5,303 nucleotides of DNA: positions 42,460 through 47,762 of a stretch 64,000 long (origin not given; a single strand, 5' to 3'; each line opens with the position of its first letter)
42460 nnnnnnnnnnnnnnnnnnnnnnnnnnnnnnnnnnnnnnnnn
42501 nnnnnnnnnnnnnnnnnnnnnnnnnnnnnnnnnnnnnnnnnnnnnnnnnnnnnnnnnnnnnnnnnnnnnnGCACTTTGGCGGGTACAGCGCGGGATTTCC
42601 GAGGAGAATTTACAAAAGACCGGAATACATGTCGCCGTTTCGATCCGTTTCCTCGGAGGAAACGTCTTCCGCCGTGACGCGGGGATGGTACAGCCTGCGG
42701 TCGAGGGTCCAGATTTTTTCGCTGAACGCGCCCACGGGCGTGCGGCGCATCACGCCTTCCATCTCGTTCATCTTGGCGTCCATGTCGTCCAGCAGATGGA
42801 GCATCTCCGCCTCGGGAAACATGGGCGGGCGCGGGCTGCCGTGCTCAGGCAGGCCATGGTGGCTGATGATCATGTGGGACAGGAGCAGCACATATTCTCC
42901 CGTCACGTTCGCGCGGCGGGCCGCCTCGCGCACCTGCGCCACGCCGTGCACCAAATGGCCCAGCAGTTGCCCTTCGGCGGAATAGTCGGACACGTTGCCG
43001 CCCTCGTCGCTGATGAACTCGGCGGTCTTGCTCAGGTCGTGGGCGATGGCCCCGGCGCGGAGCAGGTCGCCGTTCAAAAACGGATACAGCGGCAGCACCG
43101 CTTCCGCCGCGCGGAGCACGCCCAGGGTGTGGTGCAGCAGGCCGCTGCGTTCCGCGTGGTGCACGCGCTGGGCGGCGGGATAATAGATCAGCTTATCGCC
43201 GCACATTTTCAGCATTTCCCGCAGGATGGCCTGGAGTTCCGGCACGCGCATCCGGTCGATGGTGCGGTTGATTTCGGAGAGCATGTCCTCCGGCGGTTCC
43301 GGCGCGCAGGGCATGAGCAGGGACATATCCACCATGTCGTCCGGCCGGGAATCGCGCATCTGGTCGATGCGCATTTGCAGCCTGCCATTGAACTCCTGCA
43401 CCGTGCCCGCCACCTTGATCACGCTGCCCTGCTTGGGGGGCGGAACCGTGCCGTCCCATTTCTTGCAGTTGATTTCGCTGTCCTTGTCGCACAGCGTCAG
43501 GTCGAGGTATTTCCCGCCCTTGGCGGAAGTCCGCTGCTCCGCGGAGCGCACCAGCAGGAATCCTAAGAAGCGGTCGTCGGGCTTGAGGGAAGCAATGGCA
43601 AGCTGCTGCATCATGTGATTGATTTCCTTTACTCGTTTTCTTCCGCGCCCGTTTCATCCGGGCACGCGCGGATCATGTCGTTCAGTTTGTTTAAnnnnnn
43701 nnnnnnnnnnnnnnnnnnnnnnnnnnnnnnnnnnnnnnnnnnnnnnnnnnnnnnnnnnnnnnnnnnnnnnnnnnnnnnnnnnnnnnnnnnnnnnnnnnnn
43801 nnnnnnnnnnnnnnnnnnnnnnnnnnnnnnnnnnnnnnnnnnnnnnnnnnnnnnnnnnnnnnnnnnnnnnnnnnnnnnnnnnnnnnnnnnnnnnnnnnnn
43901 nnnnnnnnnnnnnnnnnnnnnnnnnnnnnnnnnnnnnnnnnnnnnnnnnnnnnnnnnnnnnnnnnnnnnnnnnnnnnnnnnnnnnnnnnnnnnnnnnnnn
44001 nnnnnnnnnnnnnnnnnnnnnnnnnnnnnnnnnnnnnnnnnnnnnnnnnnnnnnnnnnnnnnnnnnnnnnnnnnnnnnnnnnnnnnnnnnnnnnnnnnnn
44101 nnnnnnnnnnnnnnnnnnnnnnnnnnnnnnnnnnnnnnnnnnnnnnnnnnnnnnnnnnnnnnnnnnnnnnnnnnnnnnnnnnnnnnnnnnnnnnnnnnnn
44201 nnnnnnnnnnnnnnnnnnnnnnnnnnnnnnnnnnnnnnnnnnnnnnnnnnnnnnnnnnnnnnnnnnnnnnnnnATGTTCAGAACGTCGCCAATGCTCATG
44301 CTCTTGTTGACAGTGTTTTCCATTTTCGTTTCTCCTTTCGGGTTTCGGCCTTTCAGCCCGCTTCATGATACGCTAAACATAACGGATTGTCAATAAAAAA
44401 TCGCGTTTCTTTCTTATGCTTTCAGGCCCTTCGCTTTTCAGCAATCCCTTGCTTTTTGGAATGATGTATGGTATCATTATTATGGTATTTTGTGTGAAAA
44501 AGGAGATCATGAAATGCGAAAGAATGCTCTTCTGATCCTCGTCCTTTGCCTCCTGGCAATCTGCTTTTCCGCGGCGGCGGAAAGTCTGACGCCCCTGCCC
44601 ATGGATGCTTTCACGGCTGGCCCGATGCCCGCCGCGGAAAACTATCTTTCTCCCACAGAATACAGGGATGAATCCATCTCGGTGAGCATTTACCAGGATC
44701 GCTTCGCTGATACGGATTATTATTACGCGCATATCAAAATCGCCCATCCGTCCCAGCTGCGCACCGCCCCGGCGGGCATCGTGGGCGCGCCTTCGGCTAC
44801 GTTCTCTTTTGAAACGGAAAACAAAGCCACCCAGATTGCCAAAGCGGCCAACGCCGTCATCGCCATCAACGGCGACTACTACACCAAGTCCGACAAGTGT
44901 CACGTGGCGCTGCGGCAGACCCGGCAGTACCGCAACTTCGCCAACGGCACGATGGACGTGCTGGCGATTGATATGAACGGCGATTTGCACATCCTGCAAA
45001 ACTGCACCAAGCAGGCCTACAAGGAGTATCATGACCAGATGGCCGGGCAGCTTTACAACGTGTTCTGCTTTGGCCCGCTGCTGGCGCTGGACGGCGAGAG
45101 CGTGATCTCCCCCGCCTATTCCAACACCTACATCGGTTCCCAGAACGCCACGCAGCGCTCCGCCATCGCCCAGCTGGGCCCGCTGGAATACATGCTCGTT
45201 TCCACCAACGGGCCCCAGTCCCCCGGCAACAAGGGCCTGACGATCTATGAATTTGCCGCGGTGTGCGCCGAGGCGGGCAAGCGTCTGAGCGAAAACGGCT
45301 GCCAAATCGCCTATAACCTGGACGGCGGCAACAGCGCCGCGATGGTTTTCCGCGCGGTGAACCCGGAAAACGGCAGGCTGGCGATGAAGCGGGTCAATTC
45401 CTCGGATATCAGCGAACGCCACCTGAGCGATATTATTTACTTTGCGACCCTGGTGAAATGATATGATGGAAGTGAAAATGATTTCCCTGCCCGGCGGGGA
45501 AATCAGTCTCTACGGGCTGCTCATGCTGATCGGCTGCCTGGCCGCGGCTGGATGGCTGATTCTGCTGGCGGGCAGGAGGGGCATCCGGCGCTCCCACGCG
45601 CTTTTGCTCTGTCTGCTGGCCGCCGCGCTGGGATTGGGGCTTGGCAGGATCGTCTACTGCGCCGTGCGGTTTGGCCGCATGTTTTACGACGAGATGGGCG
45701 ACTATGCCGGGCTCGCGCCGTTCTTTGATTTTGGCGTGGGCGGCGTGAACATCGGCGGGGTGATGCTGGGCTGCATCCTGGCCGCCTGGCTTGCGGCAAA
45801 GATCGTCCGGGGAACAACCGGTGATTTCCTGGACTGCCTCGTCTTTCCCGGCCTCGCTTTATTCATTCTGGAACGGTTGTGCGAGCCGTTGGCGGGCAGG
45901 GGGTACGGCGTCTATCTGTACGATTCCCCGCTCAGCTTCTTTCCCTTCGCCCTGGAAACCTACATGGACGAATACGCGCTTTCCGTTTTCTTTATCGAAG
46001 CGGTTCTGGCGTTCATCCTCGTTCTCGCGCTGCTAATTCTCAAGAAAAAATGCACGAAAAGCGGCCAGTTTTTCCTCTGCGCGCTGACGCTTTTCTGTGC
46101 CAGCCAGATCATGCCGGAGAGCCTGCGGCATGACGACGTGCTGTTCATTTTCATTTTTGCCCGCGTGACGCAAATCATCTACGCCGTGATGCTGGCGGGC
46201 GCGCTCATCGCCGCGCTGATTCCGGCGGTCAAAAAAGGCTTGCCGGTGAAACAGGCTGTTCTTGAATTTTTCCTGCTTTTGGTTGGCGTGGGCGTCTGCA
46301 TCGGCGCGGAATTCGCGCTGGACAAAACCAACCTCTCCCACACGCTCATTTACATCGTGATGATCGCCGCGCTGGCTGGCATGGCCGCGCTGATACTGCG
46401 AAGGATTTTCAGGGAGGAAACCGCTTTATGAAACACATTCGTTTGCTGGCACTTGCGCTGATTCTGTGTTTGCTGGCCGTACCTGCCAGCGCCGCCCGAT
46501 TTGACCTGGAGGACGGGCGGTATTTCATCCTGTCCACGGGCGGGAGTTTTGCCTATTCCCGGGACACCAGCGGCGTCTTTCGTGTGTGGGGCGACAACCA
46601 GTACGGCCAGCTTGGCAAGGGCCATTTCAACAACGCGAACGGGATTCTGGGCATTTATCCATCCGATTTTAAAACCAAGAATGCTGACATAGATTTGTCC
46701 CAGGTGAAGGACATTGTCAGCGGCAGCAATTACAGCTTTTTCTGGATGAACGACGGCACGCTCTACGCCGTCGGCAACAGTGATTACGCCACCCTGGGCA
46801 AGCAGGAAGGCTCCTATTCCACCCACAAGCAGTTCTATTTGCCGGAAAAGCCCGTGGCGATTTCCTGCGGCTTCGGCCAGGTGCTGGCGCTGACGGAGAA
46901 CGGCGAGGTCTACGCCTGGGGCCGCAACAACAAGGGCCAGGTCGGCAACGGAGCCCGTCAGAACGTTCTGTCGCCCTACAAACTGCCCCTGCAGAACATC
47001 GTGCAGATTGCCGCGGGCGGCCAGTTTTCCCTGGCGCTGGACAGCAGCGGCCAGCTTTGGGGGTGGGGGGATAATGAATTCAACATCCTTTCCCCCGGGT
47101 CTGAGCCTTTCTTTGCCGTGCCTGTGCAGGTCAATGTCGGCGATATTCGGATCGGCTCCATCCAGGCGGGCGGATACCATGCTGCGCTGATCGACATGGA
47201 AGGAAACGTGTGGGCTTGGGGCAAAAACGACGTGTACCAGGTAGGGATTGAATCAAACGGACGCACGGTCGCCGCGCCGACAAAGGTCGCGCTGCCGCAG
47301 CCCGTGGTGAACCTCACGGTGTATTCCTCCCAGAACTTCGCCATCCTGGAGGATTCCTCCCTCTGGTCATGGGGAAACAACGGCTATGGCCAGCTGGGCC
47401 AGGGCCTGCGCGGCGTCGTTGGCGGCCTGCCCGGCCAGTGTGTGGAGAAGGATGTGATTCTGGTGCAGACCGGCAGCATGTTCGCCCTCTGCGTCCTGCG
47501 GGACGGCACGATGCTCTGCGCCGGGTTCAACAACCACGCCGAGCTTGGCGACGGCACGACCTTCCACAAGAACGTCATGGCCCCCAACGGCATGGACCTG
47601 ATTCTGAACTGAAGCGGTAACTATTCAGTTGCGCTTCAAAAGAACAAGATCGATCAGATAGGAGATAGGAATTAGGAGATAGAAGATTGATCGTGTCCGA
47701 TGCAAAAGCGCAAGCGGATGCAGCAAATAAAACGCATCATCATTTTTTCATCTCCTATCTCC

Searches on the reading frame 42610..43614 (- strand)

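Call 48: search_protein_families(library=pfam, proteins=[window:42610-43614:-])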
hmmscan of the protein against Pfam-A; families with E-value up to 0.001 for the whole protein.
window:42610-43614:- (334 aa): 2 families
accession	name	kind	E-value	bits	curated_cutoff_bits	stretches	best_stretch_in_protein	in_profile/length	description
PF01966.28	HD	-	6.5e-08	33.3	22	1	160-280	2-115/116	HD domain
PF01336.31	tRNA_anti-codon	-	2e-07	31.3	27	1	31-87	12-73/75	OB-fold nucleic acid binding domain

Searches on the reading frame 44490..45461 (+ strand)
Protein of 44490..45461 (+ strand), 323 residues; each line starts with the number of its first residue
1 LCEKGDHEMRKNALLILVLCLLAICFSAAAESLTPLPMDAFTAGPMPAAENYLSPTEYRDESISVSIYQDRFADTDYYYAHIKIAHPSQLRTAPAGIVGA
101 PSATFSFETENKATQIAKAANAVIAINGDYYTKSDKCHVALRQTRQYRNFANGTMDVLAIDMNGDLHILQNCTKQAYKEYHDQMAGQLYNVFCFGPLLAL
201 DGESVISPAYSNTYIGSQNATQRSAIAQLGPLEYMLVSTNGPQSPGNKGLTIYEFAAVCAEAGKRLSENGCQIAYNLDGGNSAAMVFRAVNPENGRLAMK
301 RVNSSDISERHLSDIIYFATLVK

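Call 48: search_protein_families(library=pfam, proteins=[window:44490-45461:+])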
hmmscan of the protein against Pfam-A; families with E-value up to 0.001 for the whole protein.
window:44490-45461:+ (323 aa): 1 family
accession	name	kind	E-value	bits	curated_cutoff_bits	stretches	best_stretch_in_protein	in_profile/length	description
PF09992.14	NAGPA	-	1.5e-18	68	25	1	121-318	2-168/169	Phosphodiester glycosidase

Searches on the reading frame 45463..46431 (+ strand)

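Call 48: search_protein_families(library=pfam, proteins=[window:45463-46431:+])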
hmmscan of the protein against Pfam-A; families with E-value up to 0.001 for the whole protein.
window:45463-46431:+ (322 aa): 1 family
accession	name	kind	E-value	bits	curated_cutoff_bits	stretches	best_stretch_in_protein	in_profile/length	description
PF01790.23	LGT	-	1.2e-12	48.1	24.9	1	6-251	3-238/240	Prolipoprotein diacylglyceryl transferase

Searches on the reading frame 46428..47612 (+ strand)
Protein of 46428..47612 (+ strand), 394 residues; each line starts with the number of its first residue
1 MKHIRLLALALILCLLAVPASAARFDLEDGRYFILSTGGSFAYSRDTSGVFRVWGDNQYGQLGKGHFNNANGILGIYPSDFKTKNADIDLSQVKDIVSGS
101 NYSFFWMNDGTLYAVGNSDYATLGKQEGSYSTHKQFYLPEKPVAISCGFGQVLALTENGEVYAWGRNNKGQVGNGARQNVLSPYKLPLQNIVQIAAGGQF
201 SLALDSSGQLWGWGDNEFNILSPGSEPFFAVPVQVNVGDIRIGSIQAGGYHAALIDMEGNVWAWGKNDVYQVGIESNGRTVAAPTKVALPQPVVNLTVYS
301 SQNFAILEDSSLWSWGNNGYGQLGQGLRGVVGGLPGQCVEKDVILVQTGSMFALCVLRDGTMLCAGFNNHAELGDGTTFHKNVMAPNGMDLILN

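Call 17: search_protein_families(library=pfam, proteins=[window:46428-47612:+])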
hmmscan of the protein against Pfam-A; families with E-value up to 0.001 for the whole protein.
window:46428-47612:+ (394 aa): 4 families
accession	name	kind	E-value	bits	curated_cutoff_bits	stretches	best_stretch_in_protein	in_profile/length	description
PF25390.1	WD40_RLD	-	7.8e-70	236.4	150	2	69-387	8-343/363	RCC1-like domain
PF13540.12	RCC1_2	-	2.5e-41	138.9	22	4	191-218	1-28/30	Regulator of chromosome condensation (RCC1) repeat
PF00415.24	RCC1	-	4.8e-41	139.5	21.7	4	158-204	1-50/50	Regulator of chromosome condensation (RCC1) repeat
PF25384.1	Alsin_RLD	-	5.4e-05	23.1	100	0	161-221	244-307/405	Alsin RCC1-like domain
